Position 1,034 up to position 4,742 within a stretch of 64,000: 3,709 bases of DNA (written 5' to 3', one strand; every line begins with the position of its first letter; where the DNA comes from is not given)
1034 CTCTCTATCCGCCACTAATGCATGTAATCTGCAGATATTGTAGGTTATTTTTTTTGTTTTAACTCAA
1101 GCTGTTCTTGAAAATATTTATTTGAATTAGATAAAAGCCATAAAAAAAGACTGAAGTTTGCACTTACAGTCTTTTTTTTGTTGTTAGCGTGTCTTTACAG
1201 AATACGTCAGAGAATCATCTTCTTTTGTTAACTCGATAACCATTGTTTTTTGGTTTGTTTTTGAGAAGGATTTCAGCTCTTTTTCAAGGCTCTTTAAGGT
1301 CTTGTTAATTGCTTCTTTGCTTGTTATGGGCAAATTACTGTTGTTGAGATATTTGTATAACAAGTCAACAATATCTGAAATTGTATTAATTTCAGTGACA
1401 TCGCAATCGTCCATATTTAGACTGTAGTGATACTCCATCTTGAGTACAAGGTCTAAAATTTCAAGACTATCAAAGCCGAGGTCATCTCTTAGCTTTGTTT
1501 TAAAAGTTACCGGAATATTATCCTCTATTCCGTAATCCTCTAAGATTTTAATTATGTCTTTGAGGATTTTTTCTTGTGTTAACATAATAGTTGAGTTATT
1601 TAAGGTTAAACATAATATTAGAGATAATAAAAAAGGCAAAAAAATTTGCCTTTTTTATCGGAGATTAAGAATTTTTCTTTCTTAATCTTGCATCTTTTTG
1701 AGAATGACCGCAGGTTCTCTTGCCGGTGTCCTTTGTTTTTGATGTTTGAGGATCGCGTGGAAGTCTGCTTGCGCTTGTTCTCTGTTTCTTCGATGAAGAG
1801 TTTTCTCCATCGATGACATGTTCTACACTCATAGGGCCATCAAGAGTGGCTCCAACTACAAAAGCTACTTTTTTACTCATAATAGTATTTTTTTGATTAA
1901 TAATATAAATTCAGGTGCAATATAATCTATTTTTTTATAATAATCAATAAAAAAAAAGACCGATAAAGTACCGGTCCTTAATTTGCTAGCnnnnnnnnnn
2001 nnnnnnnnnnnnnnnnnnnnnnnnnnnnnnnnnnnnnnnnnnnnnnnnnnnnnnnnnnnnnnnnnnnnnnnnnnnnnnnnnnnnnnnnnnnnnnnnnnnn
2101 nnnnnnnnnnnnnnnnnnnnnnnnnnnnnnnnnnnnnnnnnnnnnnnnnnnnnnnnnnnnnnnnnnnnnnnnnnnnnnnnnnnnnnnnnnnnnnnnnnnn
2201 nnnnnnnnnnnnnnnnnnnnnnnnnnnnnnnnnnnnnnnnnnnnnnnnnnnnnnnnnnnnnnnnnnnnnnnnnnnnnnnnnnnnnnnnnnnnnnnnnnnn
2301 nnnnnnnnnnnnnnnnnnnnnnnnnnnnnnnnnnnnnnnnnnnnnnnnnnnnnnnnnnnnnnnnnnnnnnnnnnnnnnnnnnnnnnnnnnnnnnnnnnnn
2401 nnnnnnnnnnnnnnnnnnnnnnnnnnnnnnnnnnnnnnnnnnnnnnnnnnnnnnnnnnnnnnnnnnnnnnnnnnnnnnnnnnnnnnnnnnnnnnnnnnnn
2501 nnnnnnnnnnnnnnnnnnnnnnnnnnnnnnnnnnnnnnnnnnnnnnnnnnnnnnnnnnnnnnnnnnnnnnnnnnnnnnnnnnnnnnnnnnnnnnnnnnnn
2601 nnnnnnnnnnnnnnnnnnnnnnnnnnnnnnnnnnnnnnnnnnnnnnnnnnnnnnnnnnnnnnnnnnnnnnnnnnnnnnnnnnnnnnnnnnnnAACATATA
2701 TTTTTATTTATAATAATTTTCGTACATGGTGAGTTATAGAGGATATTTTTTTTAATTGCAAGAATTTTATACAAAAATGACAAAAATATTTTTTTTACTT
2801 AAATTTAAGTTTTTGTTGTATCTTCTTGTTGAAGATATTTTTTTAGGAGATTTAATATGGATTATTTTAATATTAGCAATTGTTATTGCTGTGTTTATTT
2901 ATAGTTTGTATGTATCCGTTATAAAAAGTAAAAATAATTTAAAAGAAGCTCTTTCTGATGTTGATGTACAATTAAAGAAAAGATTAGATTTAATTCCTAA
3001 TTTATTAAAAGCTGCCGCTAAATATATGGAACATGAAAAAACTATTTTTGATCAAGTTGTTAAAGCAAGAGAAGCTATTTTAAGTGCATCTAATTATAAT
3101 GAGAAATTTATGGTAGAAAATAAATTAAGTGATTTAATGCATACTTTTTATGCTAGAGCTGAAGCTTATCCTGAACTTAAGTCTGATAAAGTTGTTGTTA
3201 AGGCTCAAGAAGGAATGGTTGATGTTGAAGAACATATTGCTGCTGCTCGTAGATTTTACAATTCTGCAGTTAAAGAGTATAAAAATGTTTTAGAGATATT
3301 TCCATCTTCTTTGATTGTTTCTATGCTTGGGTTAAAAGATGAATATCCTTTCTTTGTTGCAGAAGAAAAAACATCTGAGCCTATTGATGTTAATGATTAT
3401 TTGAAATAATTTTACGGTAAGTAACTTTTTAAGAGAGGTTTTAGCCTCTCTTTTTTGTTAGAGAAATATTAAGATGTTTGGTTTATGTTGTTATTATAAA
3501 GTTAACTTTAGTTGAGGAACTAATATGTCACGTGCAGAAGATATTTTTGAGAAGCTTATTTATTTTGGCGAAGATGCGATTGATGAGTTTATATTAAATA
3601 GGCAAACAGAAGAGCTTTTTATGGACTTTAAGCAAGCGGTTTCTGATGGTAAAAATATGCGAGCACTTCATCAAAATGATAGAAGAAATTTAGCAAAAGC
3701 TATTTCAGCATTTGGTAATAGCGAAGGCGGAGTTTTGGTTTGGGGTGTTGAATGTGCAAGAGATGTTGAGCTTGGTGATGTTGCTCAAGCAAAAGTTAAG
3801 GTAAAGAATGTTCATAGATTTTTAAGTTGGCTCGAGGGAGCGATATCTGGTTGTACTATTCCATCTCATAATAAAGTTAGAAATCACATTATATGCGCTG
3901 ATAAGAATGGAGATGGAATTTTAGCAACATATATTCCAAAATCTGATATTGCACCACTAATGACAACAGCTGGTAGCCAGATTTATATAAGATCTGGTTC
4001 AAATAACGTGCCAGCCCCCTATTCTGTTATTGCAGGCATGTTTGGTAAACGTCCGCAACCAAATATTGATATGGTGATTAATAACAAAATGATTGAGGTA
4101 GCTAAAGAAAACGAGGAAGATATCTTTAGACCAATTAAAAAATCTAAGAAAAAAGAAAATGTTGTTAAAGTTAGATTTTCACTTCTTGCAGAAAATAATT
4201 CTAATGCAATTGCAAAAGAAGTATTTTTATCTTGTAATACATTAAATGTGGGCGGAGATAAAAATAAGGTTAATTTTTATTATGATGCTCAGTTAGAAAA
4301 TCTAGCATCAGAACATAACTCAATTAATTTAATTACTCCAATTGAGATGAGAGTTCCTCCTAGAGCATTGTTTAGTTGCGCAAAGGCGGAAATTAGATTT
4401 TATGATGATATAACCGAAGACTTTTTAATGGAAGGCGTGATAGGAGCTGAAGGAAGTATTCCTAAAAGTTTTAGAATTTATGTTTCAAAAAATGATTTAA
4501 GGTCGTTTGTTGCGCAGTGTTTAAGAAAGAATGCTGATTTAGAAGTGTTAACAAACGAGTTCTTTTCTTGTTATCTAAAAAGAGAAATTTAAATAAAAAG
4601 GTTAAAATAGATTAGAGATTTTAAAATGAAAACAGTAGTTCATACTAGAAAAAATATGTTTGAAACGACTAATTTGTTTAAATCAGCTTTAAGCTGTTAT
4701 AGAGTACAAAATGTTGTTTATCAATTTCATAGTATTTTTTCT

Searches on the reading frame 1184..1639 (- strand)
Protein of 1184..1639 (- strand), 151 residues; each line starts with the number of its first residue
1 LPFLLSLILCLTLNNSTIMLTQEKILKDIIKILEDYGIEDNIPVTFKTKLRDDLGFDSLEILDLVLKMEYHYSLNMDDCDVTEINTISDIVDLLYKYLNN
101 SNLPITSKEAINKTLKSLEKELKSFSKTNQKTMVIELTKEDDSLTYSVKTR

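Call 40: search_protein_families(library=pfam, proteins=[window:1184-1639:-], max_evalue=0.001)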
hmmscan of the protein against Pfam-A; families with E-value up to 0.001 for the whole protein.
window:1184-1639:- (151 aa): 1 family
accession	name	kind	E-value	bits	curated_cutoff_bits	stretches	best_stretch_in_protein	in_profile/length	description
PF00550.31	PP-binding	-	7.5e-06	26.6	20.8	1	40-94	14-67/67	Phosphopantetheine attachment site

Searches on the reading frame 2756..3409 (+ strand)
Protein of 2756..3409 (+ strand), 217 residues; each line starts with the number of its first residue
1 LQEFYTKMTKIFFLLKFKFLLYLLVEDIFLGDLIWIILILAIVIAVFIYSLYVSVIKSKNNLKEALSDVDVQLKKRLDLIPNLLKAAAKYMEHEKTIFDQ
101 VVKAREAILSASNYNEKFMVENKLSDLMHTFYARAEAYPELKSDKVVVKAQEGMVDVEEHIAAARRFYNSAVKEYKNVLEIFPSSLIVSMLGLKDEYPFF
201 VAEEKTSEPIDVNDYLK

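Call 40: search_protein_families(library=pfam, proteins=[window:2756-3409:+], max_evalue=0.001)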
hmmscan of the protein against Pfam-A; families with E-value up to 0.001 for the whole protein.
window:2756-3409:+ (217 aa): 1 family
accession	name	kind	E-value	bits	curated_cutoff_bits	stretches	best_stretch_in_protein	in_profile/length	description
PF04011.17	LemA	-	3.3e-40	137.7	26.2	1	65-212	1-147/149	LemA family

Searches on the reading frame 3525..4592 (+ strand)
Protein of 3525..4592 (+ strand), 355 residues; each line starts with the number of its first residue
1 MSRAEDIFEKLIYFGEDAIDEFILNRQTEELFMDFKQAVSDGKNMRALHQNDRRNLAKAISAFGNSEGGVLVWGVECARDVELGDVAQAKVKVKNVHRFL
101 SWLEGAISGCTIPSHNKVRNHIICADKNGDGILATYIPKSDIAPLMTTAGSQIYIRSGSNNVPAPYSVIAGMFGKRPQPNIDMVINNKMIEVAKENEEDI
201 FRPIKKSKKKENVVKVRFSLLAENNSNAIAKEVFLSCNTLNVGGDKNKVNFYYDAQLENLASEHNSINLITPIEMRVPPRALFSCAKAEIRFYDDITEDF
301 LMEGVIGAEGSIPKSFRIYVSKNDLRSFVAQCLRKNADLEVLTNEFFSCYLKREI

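Call 40: search_protein_families(library=pfam, proteins=[window:3525-4592:+], max_evalue=0.001)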
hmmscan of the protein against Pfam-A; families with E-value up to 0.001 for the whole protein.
window:3525-4592:+ (355 aa): 1 family
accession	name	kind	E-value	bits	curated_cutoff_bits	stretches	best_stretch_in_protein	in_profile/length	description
PF04326.19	SLFN_AlbA_2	-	5.5e-11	43.5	25.3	1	29-164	1-117/118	Schlafen, AlbA_2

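Call 52: search_protein_families(library=phrogs, proteins=[window:3525-4592:+], max_evalue=0.01)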
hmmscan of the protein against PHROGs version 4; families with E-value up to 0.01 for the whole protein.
window:3525-4592:+ (355 aa): 1 family
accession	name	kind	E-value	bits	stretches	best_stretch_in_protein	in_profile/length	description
phrog_12156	-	DNA, RNA and nucleotide metabolism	1.6e-09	38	1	51-227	32-204/485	DNA helicase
